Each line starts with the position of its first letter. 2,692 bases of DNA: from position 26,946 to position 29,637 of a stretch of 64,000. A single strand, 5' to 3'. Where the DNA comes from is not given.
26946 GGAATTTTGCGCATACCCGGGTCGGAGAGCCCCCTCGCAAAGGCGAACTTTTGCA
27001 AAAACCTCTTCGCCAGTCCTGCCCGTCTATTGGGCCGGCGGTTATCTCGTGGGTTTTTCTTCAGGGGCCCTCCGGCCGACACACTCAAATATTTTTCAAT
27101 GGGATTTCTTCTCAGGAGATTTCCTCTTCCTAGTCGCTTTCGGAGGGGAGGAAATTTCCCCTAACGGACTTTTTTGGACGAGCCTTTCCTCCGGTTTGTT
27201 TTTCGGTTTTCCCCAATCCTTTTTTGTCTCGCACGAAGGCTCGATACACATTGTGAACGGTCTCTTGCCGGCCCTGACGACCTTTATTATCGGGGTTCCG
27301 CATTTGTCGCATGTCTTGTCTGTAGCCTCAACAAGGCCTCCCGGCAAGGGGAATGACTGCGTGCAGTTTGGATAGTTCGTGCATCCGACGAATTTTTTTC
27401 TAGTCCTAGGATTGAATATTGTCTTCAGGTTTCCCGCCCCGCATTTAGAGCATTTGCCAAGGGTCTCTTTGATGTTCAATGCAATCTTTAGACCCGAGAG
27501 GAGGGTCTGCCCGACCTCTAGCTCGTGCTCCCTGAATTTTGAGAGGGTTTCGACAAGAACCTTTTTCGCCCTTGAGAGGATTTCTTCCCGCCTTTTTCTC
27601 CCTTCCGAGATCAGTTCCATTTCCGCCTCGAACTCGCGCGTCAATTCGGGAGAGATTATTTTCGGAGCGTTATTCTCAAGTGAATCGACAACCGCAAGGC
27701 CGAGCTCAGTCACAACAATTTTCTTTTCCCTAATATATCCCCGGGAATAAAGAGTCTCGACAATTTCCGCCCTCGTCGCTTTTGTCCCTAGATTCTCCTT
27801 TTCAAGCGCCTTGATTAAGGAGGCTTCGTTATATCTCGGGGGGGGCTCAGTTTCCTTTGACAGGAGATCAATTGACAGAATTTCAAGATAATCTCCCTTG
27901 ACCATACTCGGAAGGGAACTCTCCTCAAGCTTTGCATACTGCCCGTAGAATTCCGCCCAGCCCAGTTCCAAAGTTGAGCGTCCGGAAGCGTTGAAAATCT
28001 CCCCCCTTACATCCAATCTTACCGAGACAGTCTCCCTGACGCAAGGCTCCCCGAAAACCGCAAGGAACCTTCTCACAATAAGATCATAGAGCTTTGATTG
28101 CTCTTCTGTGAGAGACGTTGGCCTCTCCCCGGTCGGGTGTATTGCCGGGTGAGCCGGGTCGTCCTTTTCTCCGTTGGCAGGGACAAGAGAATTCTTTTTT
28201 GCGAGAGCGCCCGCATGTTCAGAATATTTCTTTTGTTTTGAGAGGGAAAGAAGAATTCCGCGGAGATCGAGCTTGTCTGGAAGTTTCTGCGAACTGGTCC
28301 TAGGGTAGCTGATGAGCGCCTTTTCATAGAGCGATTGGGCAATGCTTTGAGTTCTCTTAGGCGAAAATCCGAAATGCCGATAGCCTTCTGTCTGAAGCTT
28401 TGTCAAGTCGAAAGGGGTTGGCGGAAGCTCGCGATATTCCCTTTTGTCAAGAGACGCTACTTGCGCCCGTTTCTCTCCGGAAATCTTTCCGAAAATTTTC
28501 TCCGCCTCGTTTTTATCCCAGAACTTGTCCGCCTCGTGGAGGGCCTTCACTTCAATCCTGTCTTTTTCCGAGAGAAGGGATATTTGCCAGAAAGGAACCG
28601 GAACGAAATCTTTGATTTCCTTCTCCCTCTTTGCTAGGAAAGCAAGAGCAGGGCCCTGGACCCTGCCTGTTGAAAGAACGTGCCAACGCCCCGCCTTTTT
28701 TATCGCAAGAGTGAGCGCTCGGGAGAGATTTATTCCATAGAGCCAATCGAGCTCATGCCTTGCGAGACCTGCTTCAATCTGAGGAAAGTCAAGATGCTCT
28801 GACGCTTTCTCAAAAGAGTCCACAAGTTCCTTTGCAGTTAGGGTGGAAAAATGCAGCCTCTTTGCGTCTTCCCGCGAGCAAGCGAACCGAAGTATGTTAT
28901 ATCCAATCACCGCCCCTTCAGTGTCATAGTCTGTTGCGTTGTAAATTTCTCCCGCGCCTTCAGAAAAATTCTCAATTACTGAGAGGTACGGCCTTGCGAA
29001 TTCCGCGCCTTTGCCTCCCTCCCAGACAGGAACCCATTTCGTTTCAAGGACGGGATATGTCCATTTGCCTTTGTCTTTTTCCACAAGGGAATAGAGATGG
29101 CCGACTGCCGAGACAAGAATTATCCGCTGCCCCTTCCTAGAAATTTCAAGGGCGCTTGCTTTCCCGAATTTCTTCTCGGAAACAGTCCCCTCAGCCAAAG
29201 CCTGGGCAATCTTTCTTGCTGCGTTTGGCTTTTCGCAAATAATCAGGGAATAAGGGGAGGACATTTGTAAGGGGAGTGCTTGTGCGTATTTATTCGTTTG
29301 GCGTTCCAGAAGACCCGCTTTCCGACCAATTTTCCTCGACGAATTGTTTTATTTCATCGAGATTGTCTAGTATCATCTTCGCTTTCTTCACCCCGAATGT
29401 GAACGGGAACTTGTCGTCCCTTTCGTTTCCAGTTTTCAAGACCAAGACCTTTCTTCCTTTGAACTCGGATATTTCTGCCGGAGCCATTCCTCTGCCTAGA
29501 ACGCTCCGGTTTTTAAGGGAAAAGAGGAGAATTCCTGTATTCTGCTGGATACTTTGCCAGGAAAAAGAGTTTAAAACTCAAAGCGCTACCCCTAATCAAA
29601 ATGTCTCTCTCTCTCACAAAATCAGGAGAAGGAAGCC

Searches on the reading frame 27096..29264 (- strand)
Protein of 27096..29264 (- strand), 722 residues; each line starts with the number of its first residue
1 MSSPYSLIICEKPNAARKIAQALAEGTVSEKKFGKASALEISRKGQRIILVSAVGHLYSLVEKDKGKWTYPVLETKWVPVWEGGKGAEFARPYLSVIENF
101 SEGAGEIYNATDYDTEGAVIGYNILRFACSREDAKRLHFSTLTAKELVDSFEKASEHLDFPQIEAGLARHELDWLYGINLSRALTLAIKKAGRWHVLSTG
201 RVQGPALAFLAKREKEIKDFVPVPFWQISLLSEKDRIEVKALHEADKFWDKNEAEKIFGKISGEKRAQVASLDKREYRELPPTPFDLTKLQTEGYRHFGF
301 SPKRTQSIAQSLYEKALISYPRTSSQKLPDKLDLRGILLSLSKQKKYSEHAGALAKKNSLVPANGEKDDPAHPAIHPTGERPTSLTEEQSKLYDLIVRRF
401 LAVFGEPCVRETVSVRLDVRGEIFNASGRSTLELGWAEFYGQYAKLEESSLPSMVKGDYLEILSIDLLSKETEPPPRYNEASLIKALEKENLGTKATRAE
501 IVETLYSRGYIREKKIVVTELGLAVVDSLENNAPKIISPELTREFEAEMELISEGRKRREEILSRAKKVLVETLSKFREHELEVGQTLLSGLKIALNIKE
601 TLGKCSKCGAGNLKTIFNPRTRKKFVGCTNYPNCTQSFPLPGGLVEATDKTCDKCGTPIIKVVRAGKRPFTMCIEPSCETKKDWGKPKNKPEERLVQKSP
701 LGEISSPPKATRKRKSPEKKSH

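Call 6: search_protein_families(library=pfam, proteins=[window:27096-29264:-])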
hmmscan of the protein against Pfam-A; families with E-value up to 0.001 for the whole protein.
window:27096-29264:- (722 aa): 3 families
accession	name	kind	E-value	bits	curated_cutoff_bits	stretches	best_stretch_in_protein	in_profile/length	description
PF01131.25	Topoisom_bac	-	1.1e-129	433.5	35.1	1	159-563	3-410/411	DNA topoisomerase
PF01751.28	Toprim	-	8.2e-11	42.4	23.1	1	7-140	2-94/96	Toprim domain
PF01396.24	Zn_ribbon_Top1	-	2.1e-06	27.8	32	1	603-639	2-35/39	Topoisomerase DNA binding C4 zinc finger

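Call 7: search_protein_families(library=ncbifam, proteins=[window:27096-29264:-])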
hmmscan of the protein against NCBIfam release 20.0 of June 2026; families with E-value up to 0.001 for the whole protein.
window:27096-29264:- (722 aa): 12 families
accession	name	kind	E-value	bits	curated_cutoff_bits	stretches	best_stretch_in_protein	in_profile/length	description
TIGR01057.1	topA_arch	equivalog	1.8e-223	743.3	458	1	9-634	1-618/618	DNA topoisomerase I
NF004438.0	PRK05776.1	equivalog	9.8e-211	701.5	793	1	5-643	9-647/677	DNA topoisomerase I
NF005555.0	PRK07220.1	equivalog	1.5e-152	509.5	635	1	6-712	2-696/740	DNA topoisomerase I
NF011532.0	PRK14973.1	equivalog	4.3e-120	402.1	930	1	7-679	3-664/936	DNA topoisomerase I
NF005829.0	PRK07726.1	subfamily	2.9e-111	373.2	597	1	6-630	2-653/669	DNA topoisomerase 3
TIGR01056.1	topB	subfamily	5.5e-97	325.9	515.75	1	7-634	4-646/706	DNA topoisomerase III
TIGR01051.1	topA_bact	equivalog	1.3e-82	278.8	456.4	1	47-637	20-628/632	type I DNA topoisomerase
NF006032.0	PRK08173.1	equivalog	8.5e-82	275.2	1058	1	6-581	4-612/863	DNA topoisomerase III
NF004966.0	PRK06319.1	equivalog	3e-56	191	868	1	45-636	22-624/862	DNA topoisomerase I/SWI domain fusion protein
NF011313.0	PRK14724.1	equivalog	5.2e-54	183.4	1088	1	6-579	4-630/988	DNA topoisomerase III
NF006451.0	PRK08780.1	equivalog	7.3e-54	183.4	1265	1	97-563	67-562/824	DNA topoisomerase I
TIGR01054.1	rgy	equivalog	8.2e-53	179.3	471.7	1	6-565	600-1164/1172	reverse gyrase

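Call 42: find_homologous_proteins(query=window:27096-29264:-, max_evalue=1e-50)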
Query window:27096-29264:- (722 aa): 7984 proteins with E <= 1e-50 among 8000 candidates; the best 120 are listed.
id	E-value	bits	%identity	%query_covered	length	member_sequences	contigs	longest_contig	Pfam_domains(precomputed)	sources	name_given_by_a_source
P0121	0.0e+0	1624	100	100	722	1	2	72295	PF01396.25,PF01131.26,PF01751.29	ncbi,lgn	-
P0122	0.0e+0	1375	85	99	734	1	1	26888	PF01396.25,PF01131.26,PF01751.29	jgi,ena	-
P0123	0.0e+0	1351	84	97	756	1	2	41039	PF01131.26,PF01751.29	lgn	-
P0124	0.0e+0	1071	69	95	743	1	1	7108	PF01396.25,PF01131.26,PF01751.29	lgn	-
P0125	0.0e+0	1055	65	95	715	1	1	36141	PF01131.26,PF01751.29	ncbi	-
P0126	0.0e+0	1047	69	92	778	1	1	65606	PF01396.25,PF01131.26,PF01751.29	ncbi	ncbi:MAG: DNA topoisomerase I [archaeon]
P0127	0.0e+0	1033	65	95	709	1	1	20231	PF01396.25,PF01131.26,PF01751.29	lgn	-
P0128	3.7e-270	916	59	95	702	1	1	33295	PF01396.25,PF01131.26,PF01751.29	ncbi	-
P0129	2.6e-269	913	59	94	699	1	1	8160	PF01131.26,PF01751.29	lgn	-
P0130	4.3e-266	903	58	95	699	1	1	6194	PF01131.26,PF01751.29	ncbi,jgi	-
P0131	4.0e-263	893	58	95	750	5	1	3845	PF01131.26,PF01751.29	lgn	-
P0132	1.2e-253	862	56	96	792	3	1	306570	PF01396.25,PF01131.26,PF01751.29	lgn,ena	-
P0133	9.3e-244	829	-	-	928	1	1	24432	PF01396.25,PF01131.26,PF02359.25,PF01751.29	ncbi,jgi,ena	-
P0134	1.8e-243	828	56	95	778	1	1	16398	PF01396.25,PF01131.26,PF01751.29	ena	-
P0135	8.2e-241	819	55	96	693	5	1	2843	PF01131.26,PF01751.29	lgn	-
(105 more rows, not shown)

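Call 43: find_encoding_contigs(protein=P0122, flank=8000, max_places=4)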
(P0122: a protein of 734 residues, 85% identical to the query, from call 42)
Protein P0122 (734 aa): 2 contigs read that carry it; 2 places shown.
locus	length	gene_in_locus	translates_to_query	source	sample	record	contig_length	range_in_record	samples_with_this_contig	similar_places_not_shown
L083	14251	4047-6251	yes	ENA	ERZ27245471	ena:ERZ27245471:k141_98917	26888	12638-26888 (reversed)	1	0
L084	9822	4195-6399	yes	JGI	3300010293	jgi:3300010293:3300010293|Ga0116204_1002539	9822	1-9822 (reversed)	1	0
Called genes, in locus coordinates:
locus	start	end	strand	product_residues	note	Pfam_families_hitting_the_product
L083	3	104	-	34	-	?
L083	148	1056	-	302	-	PF01343:Peptidase_S49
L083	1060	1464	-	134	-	PF06271:RDD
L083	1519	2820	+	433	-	PF02403:Seryl_tRNA_N, PF00587:tRNA-synt_2b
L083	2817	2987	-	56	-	-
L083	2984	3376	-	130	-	PF02661:Fic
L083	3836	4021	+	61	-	-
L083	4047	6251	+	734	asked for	PF01751:Toprim, PF01131:Topoisom_bac, PF01396:Zn_ribbon_Top1 (faint)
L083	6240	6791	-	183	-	-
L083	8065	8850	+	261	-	PF00753:Lactamase_B (weak)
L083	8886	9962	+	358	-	PF00579:tRNA-synt_1b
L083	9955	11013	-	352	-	PF00092:VWA, PF13519:VWA_2, PF13768:VWA_3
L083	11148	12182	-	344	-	PF01078:Mg_chelatase (weak), PF07726:AAA_3, PF07728:AAA_5, PF08298:AAA_PrkA, PF00158:Sigma54_activat, PF01078:Mg_chelatase, PF07724:AAA_2 (weak), PF17863:AAA_lid_2, +2 more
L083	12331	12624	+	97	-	PF00293:NUDIX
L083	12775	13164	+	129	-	PF01042:Ribonuc_L-PSP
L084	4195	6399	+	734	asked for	PF01751:Toprim, PF01131:Topoisom_bac, PF01396:Zn_ribbon_Top1 (faint)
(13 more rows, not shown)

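Call 44: find_encoding_contigs(protein=P0123, flank=8000, max_places=4)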
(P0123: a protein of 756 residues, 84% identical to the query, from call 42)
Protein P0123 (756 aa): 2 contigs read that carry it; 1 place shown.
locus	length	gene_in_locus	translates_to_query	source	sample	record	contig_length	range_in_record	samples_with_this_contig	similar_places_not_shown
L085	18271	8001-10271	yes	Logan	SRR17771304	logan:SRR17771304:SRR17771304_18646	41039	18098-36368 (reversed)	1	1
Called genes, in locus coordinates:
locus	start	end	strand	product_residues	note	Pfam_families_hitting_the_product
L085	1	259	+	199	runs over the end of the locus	PF03891:DUF333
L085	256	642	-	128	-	PF02629:CoA_binding, PF13380:CoA_binding_2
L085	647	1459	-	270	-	PF00106:adh_short, PF08643:DUF1776 (weak), PF08659:KR (faint), PF13561:adh_short_C2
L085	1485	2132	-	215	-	PF00702:Hydrolase, PF12710:HAD (weak), PF13419:HAD_2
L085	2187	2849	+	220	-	PF00702:Hydrolase, PF06888:Put_Phosphatase (faint), PF12710:HAD, PF13419:HAD_2, PF13242:Hydrolase_like (weak)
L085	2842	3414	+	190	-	PF02568:ThiI, PF06508:QueC (faint)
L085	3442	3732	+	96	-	PF00111:Fer2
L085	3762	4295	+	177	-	PF12822:ECF_trnsprt (weak)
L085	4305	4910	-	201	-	PF00081:Sod_Fe_N, PF02777:Sod_Fe_C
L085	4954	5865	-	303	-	PF01343:Peptidase_S49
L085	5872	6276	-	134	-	PF06271:RDD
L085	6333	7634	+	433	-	PF02403:Seryl_tRNA_N, PF00587:tRNA-synt_2b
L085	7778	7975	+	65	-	-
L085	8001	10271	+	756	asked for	PF01751:Toprim, PF01131:Topoisom_bac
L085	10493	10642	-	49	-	-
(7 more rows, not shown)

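Call 48: find_encoding_contigs(protein=P0126, flank=8000, max_places=3)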
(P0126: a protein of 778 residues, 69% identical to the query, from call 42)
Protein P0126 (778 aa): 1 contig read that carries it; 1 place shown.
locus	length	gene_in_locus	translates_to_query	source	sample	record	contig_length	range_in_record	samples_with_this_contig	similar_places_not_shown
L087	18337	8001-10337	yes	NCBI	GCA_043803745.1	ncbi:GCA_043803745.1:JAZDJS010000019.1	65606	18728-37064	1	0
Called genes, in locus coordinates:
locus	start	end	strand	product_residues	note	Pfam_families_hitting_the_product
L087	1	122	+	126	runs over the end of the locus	-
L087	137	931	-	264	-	PF00106:adh_short, PF13561:adh_short_C2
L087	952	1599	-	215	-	PF00702:Hydrolase, PF12710:HAD (weak), PF13419:HAD_2, PF13242:Hydrolase_like (weak)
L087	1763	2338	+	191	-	PF02568:ThiI, PF06508:QueC (faint)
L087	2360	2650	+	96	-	PF00111:Fer2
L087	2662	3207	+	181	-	PF12822:ECF_trnsprt (weak)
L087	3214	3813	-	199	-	PF00081:Sod_Fe_N, PF02777:Sod_Fe_C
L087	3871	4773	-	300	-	PF01343:Peptidase_S49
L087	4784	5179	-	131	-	PF06271:RDD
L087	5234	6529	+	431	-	PF02403:Seryl_tRNA_N, PF00587:tRNA-synt_2b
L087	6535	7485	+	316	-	PF00389:2-Hacid_dh, PF02826:2-Hacid_dh_C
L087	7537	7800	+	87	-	-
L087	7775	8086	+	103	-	-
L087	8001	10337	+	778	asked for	PF01751:Toprim (weak), PF01131:Topoisom_bac, PF01396:Zn_ribbon_Top1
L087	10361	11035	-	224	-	-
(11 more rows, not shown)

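Call 49: find_encoding_contigs(protein=P0125, flank=8000, max_places=3)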
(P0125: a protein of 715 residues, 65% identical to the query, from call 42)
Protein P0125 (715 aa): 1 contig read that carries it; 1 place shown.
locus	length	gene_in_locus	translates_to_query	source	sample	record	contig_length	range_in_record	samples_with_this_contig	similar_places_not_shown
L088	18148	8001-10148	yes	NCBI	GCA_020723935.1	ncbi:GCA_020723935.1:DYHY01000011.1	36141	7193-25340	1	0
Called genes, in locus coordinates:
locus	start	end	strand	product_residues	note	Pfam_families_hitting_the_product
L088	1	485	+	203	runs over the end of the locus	PF24336:DUF7504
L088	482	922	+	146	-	PF01467:CTP_transf_like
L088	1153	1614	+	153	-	PF24336:DUF7504 (weak)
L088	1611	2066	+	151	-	PF01467:CTP_transf_like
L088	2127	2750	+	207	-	PF02568:ThiI, PF06508:QueC (faint)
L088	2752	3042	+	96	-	PF00111:Fer2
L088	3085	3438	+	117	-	-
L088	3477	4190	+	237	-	PF00155:Aminotran_1_2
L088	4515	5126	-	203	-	PF00081:Sod_Fe_N, PF02777:Sod_Fe_C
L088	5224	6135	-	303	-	PF25145:NfeD1b_N (weak), PF01343:Peptidase_S49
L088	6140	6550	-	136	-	PF06271:RDD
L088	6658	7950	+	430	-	PF02403:Seryl_tRNA_N, PF00587:tRNA-synt_2b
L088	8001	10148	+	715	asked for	PF01751:Toprim, PF01131:Topoisom_bac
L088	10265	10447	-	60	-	-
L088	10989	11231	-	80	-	-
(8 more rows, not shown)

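Call 50: find_encoding_contigs(protein=P0127, flank=8000, max_places=3)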
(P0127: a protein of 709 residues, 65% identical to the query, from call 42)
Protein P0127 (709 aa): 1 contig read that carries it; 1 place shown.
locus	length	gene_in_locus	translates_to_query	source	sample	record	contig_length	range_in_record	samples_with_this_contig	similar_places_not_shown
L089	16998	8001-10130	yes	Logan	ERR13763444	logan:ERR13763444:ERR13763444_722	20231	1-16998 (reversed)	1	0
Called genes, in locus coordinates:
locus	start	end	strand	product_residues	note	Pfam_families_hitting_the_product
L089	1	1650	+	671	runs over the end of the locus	PF00391:PEP-utilizers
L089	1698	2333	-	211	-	PF00702:Hydrolase, PF12710:HAD, PF13419:HAD_2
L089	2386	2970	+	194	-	PF02568:ThiI, PF06508:QueC (faint)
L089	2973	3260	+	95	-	PF00111:Fer2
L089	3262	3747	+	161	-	-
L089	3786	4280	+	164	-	-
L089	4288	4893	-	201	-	PF00081:Sod_Fe_N (weak), PF02777:Sod_Fe_C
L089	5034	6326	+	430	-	PF02403:Seryl_tRNA_N, PF00587:tRNA-synt_2b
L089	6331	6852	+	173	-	PF00293:NUDIX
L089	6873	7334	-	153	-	-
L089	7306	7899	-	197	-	PF12840:HTH_20 (weak)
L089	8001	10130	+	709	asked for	PF01751:Toprim, PF01131:Topoisom_bac, PF01396:Zn_ribbon_Top1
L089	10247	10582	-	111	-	-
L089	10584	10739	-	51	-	-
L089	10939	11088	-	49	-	-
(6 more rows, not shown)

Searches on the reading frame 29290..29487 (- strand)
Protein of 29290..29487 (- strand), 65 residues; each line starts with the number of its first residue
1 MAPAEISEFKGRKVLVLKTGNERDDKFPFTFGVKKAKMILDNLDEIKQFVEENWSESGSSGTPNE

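Call 6: search_protein_families(library=pfam, proteins=[window:29290-29487:-])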
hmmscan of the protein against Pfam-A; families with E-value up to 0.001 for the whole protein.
window:29290-29487:- (65 aa): 0 families

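Call 29: find_encoding_contigs(protein=window:29290-29487:-, flank=1200, max_places=10)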
Protein window:29290-29487:- (65 aa): 4 contigs read that carry it; 1 place shown.
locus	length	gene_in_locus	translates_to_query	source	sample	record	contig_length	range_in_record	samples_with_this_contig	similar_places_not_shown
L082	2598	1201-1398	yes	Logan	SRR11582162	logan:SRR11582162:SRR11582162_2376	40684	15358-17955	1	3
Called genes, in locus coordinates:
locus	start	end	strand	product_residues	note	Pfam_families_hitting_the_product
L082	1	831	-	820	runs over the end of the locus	PF02384:N6_Mtase, PF01170:UPF0020 (faint), PF20473:MmeI_Mtase, PF07669:Eco57I, PF12950:TaqI_C (weak)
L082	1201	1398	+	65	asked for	-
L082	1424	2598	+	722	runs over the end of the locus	PF01751:Toprim, PF01131:Topoisom_bac, PF01396:Zn_ribbon_Top1 (weak)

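Call 57: search_protein_families(library=padloc, proteins=[window:29290-29487:-], max_evalue=0.001)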
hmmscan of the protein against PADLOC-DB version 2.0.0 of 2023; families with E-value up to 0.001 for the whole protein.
window:29290-29487:- (65 aa): 0 families
